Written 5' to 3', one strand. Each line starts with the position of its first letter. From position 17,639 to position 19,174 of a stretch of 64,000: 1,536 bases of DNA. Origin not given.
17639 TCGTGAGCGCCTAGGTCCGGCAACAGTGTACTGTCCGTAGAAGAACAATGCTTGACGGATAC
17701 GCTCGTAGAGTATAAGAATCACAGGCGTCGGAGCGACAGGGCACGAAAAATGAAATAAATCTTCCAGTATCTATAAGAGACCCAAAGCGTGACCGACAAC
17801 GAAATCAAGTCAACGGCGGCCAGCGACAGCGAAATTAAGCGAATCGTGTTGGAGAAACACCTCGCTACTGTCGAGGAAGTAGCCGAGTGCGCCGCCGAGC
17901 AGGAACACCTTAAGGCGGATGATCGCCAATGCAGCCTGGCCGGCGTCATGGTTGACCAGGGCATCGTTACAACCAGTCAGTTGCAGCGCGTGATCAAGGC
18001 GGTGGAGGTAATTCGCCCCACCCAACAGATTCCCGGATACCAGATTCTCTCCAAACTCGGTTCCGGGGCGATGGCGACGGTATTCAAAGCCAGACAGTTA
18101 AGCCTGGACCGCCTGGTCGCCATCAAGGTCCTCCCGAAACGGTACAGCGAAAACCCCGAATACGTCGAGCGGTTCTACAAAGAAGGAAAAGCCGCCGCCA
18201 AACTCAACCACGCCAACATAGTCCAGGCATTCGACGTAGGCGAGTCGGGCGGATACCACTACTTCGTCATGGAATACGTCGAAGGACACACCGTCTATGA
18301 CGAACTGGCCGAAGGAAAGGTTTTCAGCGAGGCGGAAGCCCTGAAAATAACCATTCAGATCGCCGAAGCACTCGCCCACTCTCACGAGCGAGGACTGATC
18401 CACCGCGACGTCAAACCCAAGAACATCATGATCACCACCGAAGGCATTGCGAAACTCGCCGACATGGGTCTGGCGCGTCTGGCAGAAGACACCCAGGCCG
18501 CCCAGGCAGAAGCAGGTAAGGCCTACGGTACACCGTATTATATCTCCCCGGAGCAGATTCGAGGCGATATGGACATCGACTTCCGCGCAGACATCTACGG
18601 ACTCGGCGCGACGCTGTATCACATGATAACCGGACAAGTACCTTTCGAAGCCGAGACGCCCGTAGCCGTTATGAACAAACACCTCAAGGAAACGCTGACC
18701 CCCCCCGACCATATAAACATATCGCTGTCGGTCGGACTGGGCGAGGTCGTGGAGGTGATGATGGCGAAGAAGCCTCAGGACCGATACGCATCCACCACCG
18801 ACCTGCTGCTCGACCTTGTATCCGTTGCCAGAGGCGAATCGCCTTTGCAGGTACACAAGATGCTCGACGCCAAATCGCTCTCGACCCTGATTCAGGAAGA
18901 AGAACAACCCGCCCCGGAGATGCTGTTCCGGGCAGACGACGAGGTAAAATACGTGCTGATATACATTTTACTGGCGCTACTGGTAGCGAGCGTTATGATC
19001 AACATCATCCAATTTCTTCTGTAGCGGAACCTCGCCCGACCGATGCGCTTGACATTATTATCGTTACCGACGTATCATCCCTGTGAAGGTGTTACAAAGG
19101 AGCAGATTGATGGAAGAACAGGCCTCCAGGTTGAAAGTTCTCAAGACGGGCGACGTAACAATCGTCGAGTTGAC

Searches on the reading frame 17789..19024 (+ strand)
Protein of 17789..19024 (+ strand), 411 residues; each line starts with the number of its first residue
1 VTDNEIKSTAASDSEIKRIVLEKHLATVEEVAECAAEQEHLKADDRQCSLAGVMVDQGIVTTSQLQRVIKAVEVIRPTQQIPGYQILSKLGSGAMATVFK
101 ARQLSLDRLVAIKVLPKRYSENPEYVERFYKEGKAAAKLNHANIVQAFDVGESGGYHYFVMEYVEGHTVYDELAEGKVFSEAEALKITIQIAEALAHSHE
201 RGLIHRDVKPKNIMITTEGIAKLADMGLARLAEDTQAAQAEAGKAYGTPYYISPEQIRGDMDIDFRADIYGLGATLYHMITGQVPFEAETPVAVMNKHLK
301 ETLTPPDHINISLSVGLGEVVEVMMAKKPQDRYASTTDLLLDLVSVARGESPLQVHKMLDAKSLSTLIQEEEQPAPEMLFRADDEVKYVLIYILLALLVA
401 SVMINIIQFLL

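Call 72: search_protein_families(library=pfam, proteins=[window:17789-19024:+], max_evalue=0.00001)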
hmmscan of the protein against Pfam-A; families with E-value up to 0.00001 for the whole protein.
window:17789-19024:+ (411 aa): 4 families
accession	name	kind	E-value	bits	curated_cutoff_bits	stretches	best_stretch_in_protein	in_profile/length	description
PF00069.31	Pkinase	-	1.1e-52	179.5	31.7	1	84-334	1-253/263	Protein kinase domain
PF07714.23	PK_Tyr_Ser-Thr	-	9.8e-34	117.3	23.1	1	86-310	3-230/258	Protein tyrosine and serine/threonine kinase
PF14531.12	Kinase-like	-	4.2e-07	29.9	25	1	182-306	145-271/289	Kinase-like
PF01636.29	APH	-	3e-06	27.6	23.2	0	121-199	30-108/239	Phosphotransferase enzyme family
